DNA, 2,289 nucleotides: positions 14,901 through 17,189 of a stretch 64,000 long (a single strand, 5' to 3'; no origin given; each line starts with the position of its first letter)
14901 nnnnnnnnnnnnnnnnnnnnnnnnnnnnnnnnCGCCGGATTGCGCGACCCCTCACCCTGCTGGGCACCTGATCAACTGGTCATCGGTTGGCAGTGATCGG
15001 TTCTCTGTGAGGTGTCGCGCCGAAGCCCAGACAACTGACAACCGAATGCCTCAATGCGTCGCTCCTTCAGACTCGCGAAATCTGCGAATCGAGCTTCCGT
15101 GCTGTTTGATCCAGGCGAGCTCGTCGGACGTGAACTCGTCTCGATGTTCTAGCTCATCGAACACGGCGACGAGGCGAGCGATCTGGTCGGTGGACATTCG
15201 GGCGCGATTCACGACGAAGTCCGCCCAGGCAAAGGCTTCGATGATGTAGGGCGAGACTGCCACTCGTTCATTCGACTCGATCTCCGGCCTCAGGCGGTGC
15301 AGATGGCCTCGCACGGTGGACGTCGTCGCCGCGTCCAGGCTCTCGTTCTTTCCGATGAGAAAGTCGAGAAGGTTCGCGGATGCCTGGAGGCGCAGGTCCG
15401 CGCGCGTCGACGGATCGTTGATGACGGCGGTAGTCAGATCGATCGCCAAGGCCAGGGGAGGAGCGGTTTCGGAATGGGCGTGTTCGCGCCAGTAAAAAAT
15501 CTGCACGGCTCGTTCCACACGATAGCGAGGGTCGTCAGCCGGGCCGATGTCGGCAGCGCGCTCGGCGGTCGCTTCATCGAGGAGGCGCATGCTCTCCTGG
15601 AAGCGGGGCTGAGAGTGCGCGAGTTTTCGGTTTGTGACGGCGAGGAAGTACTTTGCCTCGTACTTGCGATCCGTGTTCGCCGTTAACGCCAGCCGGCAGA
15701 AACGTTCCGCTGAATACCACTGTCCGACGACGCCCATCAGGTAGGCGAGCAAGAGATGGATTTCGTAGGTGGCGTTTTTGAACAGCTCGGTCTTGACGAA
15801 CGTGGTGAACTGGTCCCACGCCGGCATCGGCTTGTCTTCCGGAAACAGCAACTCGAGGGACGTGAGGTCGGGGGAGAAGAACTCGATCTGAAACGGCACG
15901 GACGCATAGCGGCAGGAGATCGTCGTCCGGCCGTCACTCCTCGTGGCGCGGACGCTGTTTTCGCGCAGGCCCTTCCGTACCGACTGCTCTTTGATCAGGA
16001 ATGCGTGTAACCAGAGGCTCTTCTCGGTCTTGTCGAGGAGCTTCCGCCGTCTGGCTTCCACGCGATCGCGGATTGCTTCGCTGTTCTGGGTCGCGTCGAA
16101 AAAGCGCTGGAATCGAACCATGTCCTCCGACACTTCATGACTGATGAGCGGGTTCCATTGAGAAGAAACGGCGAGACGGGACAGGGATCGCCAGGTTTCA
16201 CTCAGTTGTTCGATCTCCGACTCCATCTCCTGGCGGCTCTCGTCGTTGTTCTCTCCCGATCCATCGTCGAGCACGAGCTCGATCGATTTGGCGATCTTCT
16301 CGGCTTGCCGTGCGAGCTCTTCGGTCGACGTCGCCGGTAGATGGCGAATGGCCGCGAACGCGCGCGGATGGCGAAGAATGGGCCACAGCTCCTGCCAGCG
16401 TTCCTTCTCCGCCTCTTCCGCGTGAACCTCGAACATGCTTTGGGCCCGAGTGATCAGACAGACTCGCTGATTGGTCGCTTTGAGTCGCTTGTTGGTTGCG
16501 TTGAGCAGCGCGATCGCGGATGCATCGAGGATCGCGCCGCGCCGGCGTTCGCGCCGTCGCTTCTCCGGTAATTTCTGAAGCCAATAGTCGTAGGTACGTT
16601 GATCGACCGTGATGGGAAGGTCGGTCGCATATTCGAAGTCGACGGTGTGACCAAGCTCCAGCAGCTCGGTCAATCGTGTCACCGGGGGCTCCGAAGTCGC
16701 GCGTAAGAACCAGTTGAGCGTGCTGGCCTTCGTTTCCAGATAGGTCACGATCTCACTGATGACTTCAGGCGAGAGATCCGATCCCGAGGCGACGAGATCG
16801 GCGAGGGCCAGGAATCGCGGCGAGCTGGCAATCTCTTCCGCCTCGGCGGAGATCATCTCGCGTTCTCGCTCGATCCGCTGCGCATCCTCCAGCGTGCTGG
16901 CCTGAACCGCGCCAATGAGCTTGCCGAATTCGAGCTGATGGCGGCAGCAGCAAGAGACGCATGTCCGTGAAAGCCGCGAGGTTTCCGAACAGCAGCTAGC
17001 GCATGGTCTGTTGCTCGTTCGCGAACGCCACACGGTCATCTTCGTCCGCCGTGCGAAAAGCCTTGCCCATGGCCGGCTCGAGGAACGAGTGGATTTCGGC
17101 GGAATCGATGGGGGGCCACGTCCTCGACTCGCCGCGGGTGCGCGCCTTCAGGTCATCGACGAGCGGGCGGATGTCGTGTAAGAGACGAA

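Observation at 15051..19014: Five translationally coupled ORFs of unknown function in a lower-GC patch: candidate uncharacterised multi-protein system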

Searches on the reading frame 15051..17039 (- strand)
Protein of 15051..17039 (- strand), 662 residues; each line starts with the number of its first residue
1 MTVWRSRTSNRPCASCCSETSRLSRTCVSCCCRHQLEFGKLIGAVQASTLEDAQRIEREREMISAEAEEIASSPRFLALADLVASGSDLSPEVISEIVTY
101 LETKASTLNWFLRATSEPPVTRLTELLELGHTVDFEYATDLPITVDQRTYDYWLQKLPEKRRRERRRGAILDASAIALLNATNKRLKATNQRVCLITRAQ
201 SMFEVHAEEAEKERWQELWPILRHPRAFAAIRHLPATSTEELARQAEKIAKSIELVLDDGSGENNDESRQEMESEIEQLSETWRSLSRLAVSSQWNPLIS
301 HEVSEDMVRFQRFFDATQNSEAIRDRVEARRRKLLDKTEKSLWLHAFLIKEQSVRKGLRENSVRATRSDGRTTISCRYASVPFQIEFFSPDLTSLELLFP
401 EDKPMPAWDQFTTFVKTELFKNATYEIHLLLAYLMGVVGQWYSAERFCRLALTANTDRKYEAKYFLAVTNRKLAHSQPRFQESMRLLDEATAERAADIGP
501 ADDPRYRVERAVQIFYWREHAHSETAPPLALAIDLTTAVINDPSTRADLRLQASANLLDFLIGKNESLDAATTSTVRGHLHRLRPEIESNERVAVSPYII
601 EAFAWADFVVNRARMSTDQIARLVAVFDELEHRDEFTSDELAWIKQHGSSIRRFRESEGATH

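Call 3: search_protein_families(library=pfam, proteins=[window:15051-17039:-], max_evalue=1)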
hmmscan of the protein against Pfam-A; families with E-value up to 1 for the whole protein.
window:15051-17039:- (662 aa): 2 families
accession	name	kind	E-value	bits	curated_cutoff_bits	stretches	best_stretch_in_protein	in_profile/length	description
PF00669.25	Flagellin_N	-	0.11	13.1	26.6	1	241-282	76-118/139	Bacterial flagellin N-terminal helical region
PF13675.11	PilJ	-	0.59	10.7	26.6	1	244-304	21-82/114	Type IV pili methyl-accepting chemotaxis transducer N-term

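Call 4: search_protein_families(library=padloc, proteins=[window:15051-17039:-], max_evalue=1)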
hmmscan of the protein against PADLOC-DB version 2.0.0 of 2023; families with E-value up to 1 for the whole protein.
window:15051-17039:- (662 aa): 1 family
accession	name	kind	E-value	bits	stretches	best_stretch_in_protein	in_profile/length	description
PDLC02422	PprDinG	-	0.0076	12.4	1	154-288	401-522/930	-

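Call 5: search_protein_families(library=ncbifam, proteins=[window:15051-17039:-], max_evalue=1)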
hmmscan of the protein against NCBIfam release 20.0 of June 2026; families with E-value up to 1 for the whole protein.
window:15051-17039:- (662 aa): 0 families

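Call 6: search_protein_families(library=phrogs, proteins=[window:15051-17039:-], max_evalue=1)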
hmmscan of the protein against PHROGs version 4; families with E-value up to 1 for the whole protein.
window:15051-17039:- (662 aa): 2 families
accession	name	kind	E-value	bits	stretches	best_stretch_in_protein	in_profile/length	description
phrog_151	-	integration and excision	0.00059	19.5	1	145-293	156-310/582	transposase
phrog_21483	-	unknown function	0.47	11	1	167-218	60-112/303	-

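Call 8: find_homologous_proteins(query=window:15051-17039:-)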
Query window:15051-17039:- (662 aa): 3 proteins with E <= 0.001 among 8000 candidates.
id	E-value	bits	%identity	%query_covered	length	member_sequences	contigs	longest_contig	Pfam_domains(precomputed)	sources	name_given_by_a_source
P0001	0.0e+0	1324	100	91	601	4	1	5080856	-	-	-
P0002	4.6e-223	761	99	54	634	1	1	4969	-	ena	-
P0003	4.5e-196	671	51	94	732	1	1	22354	-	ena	-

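Call 10: find_encoding_contigs(protein=P0003, flank=10000)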
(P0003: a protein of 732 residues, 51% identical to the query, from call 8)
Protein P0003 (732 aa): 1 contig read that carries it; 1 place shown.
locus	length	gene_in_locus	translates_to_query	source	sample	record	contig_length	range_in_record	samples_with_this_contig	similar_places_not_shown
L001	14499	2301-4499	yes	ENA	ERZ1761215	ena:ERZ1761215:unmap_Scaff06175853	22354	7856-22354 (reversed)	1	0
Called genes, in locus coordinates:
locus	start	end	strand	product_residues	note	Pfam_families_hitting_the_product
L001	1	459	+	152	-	?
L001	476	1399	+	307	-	-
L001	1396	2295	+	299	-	-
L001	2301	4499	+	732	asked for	-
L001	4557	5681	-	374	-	PF07396:Porin_O_P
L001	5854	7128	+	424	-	PF08811:DUF1800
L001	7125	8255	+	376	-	PF07394:DUF1501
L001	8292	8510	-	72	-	-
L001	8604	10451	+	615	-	PF00291:PALP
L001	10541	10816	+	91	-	-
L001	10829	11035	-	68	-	PF05532:CsbD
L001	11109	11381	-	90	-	PF01169:GDT1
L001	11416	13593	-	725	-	PF19991:HMA_2 (weak), PF00122:E1-E2_ATPase, PF00702:Hydrolase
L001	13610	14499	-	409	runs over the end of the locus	PF00375:SDF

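Call 11: find_encoding_contigs(protein=P0002, flank=10000)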
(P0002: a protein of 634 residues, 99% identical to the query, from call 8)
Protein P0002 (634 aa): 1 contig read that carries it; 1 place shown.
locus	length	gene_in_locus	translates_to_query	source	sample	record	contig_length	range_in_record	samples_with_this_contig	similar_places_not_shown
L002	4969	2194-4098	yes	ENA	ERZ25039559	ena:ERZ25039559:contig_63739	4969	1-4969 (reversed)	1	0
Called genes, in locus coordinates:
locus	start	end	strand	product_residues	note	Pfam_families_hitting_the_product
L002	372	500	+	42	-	-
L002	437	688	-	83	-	-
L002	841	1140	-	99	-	-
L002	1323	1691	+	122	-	-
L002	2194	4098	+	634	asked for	-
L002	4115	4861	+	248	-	-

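Call 27: find_related_loci(query=A2, collection=genome_contigs, flank=10000)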
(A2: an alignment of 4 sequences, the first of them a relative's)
Query A2 (732 aa) in genome_contigs; peptide patterns used: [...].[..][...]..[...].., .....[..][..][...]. (x = any residue, [..] = any of these).
11 stretches matched a pattern, but none encodes a relative of the query by tblastn (E <= 1e-3).

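Call 30: find_related_loci(query=A2, collection=metagenome_contigs, flank=8000)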
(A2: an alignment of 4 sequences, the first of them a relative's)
Query A2 (732 aa) in metagenome_contigs; peptide patterns used: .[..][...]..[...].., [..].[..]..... (x = any residue, [..] = any of these).
201 stretches matched a pattern, but none encodes a relative of the query by tblastn (E <= 1e-3).

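Call 33: find_homologous_proteins(query=A3, max_evalue=0.01)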
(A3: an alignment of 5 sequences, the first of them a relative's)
Query A3 (5 sequences) (299 aa, profile of the alignment): 6 proteins with E <= 0.01 among 8000 candidates.
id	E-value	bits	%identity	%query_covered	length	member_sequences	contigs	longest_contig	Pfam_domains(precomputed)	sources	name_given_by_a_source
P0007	1.5e-151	522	45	96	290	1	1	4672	-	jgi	jgi:hypothetical protein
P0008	2.6e-149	514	47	81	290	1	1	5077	-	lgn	-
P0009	7.3e-148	510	100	100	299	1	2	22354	-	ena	-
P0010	1.2e-145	502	70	96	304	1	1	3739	-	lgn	-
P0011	1.5e-97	344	57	62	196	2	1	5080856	-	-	-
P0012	1.5e-63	233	53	47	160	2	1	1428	-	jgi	-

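Call 38: search_solved_structures(query=A2, max_evalue=10)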
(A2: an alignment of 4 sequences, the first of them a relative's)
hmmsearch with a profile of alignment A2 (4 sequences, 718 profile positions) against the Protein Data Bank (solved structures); distinct sequences matched with E-value up to 10: 1.
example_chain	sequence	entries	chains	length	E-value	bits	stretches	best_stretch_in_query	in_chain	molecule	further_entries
6pir_A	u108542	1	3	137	0.029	15.9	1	544-619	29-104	MavE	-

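Call 40: search_solved_structures(query=A3, max_evalue=10)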
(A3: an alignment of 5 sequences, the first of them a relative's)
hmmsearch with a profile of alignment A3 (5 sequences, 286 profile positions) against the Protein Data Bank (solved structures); distinct sequences matched with E-value up to 10: 0.

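Call 52: predict_structure(alignment_id=A4)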
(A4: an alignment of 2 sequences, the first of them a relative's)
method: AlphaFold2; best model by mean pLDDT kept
length: 732 residues; sequences in the alignment: 2
mean_pLDDT: 51.0   pTM: 0.42
mean pLDDT of the five models: 51.0, 48.3, 46.3, 45.5, 45.0
residues with pLDDT >= 90: 4; 70-90: 212; 50-70: 87; < 50: 429
segments of 3 or more residues with pLDDT < 50: 1-11, 13-414, 443-445, 464-467, 727-732
pLDDT, mean of each block of 10 residues (from residue 1): 40 46 33 38 43 35 34 33 26 27 27 35 43 44 38 42 35 33 34 23 26 33 34 26 30 29 23 29 35 30 29 34 34 39 36 29 28 33 35 37 44 52 62 71 58 69 52 58 60 76 70 74 81 79 86 88 80 85 65 84 85 78 68 72 78 76 80 81 87 80 70 84 56 35
secondary structure, 60 per line:
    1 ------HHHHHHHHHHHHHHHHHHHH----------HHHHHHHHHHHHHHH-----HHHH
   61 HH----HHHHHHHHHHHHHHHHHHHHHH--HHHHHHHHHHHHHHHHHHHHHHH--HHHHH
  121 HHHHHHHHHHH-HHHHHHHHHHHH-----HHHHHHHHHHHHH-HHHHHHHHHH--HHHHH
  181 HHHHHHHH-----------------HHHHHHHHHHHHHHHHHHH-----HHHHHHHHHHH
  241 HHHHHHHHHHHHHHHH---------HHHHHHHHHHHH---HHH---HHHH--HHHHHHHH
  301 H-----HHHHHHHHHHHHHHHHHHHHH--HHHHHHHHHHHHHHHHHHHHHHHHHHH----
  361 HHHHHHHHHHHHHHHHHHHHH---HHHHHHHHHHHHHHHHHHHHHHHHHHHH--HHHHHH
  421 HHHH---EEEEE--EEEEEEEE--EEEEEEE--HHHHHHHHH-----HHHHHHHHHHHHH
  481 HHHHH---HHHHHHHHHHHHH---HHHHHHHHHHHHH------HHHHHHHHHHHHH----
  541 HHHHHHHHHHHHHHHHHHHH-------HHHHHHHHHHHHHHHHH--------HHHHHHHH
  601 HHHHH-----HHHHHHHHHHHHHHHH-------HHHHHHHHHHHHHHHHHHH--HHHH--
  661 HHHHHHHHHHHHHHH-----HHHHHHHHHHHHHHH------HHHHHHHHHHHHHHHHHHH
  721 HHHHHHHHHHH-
elements in order (helices of 4 or more, strands of 3 or more residues): H7-26 H37-51 H57-62 H67-88 H91-113 H116-131 H133-144 H150-162 H164-173 H176-188 H206-224 H230-256 H266-277 H287-290 H293-301 H307-327 H330-356 H361-381 H385-412 H415-424 E428-432 E435-442 E445-451 H454-462 H468-485 H489-501 H505-517 H524-536 H541-560 H568-584 H593-605 H611-626 H634-652 H655-658 H661-675 H681-695 H702-731

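Call 54: search_protein_representatives(alignment_id=A4)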
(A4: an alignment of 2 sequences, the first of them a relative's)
Query: 2 sequences, 737 profile positions. Proteins with E-value up to 0.001 (for the whole library): 185; up to 1e-10: 118; up to 1e-30: 29. The best 150 are listed.
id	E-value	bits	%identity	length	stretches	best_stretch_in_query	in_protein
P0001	0.0e+00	1250.8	-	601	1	121-731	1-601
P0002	1.4e-247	840.1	-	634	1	3-462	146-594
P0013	7.2e-185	632.7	-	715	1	6-724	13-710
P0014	3.3e-54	200.7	-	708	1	10-631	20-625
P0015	3.4e-47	177.6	-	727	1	17-652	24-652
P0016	1.6e-45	172.0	-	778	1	8-728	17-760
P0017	1.2e-44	169.2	-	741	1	10-718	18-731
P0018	4.6e-44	167.2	-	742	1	8-720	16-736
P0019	1.1e-43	166.0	-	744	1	8-720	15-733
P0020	7.6e-41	156.6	-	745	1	7-726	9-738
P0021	1.8e-40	155.3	-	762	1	11-703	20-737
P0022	2.9e-40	154.7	-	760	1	33-722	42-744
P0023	2.9e-40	154.6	-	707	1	28-723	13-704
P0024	1.3e-39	152.5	-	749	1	13-722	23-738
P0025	3.0e-39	151.3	-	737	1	7-592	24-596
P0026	3.5e-39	151.1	-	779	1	12-723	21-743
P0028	2.1e-38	148.5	-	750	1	10-716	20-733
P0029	4.1e-38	147.5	-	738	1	10-717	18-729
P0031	2.1e-36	141.9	-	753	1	9-679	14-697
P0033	1.0e-32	129.7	-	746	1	7-679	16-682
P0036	2.1e-32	128.7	-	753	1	10-723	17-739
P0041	8.8e-30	120.0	-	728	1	13-716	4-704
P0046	7.1e-29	117.0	-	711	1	11-717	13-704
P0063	7.9e-26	106.9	-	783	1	8-721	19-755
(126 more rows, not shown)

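Call 55: list_cluster_members(proteins=[P0014, P0015, P0016, P0017, P0018, P0020, P0022, P0026, P0031, P0041])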
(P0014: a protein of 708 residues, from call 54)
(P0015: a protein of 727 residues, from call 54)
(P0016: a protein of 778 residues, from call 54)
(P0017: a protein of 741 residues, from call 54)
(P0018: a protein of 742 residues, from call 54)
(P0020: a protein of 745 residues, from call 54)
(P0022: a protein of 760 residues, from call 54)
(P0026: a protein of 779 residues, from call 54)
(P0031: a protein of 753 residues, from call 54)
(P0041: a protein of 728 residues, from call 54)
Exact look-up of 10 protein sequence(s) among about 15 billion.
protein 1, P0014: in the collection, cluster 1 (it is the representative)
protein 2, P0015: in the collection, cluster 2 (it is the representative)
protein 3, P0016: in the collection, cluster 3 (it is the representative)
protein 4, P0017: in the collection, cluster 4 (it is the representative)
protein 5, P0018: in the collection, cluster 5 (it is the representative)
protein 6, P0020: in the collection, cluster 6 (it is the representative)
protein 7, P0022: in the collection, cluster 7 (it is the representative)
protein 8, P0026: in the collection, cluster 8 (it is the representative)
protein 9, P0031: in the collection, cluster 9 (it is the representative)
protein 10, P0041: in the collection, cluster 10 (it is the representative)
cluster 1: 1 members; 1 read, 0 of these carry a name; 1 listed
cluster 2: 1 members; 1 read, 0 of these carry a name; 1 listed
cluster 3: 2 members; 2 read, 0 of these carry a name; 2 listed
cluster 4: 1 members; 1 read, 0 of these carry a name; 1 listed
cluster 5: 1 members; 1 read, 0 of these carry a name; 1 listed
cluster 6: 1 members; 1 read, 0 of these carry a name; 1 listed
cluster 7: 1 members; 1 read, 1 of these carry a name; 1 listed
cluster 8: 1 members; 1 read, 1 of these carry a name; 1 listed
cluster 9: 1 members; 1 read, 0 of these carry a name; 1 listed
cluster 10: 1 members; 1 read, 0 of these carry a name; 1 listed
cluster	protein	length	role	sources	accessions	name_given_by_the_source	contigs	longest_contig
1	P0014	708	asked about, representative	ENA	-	-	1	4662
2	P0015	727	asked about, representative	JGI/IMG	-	-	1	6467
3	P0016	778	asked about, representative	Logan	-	-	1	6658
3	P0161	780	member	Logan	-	-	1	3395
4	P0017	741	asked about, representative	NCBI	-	-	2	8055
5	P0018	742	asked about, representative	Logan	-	-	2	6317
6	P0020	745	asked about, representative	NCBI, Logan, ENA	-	-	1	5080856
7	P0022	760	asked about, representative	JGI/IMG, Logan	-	tetratricopeptide (TPR) repeat protein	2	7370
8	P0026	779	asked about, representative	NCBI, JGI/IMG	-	hypothetical protein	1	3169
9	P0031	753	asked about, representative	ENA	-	-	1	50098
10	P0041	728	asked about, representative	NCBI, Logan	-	-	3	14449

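Call 56: find_encoding_contigs(protein=P0014, flank=8000)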
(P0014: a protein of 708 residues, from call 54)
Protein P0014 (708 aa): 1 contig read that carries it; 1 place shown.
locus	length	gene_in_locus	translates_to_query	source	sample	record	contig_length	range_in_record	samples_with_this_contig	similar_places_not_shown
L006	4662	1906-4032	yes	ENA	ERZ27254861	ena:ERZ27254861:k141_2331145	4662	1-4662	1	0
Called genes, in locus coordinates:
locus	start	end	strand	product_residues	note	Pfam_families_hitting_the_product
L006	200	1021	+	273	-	-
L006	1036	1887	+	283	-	-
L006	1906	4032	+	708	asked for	-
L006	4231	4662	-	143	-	?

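Call 57: find_encoding_contigs(protein=P0020, flank=10000)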
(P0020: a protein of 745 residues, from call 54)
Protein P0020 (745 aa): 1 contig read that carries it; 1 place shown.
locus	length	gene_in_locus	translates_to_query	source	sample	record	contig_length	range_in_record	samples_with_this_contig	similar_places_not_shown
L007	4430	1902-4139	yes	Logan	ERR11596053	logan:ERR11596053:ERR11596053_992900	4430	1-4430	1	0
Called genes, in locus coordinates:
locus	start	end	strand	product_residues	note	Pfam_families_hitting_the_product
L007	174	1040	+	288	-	-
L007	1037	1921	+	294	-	-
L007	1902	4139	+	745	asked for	-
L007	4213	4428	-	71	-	?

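Call 58: find_encoding_contigs(protein=P0031, flank=10000)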
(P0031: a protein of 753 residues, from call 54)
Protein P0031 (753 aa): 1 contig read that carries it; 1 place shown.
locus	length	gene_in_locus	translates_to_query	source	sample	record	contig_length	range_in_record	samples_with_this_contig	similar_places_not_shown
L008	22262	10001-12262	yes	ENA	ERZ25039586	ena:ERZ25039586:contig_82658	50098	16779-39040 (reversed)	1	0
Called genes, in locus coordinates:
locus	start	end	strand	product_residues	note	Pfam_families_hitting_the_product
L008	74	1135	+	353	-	-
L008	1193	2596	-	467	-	PF20091:Abhydrolase_10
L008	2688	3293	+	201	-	-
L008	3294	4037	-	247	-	-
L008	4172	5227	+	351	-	PF06742:DUF1214 (faint)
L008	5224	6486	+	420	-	PF13469:Sulfotransfer_3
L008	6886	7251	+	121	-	-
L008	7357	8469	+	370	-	-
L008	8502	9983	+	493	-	-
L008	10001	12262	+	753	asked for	-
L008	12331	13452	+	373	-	PF13384:HTH_23, PF13518:HTH_28, PF13551:HTH_29, PF13565:HTH_32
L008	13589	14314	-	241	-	-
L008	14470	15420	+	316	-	-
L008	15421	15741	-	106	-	PF06865:Ppnp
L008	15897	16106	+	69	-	PF13376:OmdA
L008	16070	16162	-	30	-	-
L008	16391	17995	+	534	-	-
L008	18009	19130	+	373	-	PF26676:DUF8225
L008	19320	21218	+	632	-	PF00702:Hydrolase (weak), PF01546:Peptidase_M20 (weak), PF04389:Peptidase_M28, PF05450:Nicastrin (weak)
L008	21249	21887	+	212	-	PF07504:FTP (faint)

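Call 59: find_encoding_contigs(protein=P0041, flank=10000)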
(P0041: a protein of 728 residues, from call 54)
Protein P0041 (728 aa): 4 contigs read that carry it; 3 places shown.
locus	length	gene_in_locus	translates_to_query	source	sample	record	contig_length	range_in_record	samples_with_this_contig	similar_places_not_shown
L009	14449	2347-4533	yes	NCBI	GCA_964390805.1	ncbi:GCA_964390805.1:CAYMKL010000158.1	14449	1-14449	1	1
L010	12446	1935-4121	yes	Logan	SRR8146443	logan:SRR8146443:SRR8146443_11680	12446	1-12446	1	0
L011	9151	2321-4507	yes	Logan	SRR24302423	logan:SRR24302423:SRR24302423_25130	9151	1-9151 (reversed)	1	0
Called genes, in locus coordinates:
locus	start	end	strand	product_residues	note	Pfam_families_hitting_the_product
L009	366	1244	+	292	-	-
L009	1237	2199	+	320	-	-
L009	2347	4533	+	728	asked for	-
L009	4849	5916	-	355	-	-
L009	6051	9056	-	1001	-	PF09925:DUF2157 (weak)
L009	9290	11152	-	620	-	PF01590:GAF (weak), PF13185:GAF_2 (faint)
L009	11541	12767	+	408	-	-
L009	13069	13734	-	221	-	PF00072:Response_reg, PF00196:GerE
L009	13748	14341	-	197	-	PF00072:Response_reg, PF00196:GerE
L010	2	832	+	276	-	?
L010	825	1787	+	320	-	-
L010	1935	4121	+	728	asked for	-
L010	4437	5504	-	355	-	-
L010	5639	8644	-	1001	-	PF09925:DUF2157 (weak)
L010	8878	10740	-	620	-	PF01590:GAF (weak), PF13185:GAF_2 (faint)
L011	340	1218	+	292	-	-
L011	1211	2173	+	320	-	-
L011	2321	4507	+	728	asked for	-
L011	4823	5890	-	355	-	-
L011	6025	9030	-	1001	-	PF09925:DUF2157 (weak)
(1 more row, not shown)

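Call 63: search_protein_families(library=pfam, alignment_id=A6, max_evalue=1)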
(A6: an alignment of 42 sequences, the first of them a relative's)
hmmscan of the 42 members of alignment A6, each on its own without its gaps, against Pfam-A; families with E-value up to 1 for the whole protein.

A. member 1, P0003 (732 aa): 1 family
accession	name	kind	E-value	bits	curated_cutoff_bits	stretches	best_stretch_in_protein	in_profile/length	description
PF12205.13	GIT1_C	-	0.12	13.1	25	1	308-368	2-62/110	G protein-coupled receptor kinase-interacting protein 1 C term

B. families by the number of members that match (of 42 scanned): 66 families (the first 25 are shown)
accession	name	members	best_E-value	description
PF00515.34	TPR_1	7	0.0064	Tetratricopeptide repeat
PF01740.26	STAS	5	0.0032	STAS domain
PF13675.11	PilJ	4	0.017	Type IV pili methyl-accepting chemotaxis transducer N-term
PF13424.12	TPR_12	3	0.00022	Tetratricopeptide repeat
PF13466.11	STAS_2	3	0.0032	STAS domain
PF13428.12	TPR_14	3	0.0065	Tetratricopeptide repeat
PF07719.23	TPR_2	2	0.023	Tetratricopeptide repeat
PF18052.6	Rx_N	2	0.028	Rx N-terminal domain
PF13921.12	Myb_DNA-bind_6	1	0.00047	Myb-like DNA-binding domain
PF13361.12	UvrD_C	1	0.0026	UvrD-like helicase C-terminal domain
PF07680.16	DoxA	1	0.0055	TQO small subunit DoxA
PF01850.27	PIN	1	0.012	PIN domain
PF25515.1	Arm_PDR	1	0.013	Plastid division regulator ARM repeat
PF21395.2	Arc_capsid_dom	1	0.013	Activity-regulated cytoskeleton-associated protein, capsid domain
PF00249.37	Myb_DNA-binding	1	0.017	Myb-like DNA-binding domain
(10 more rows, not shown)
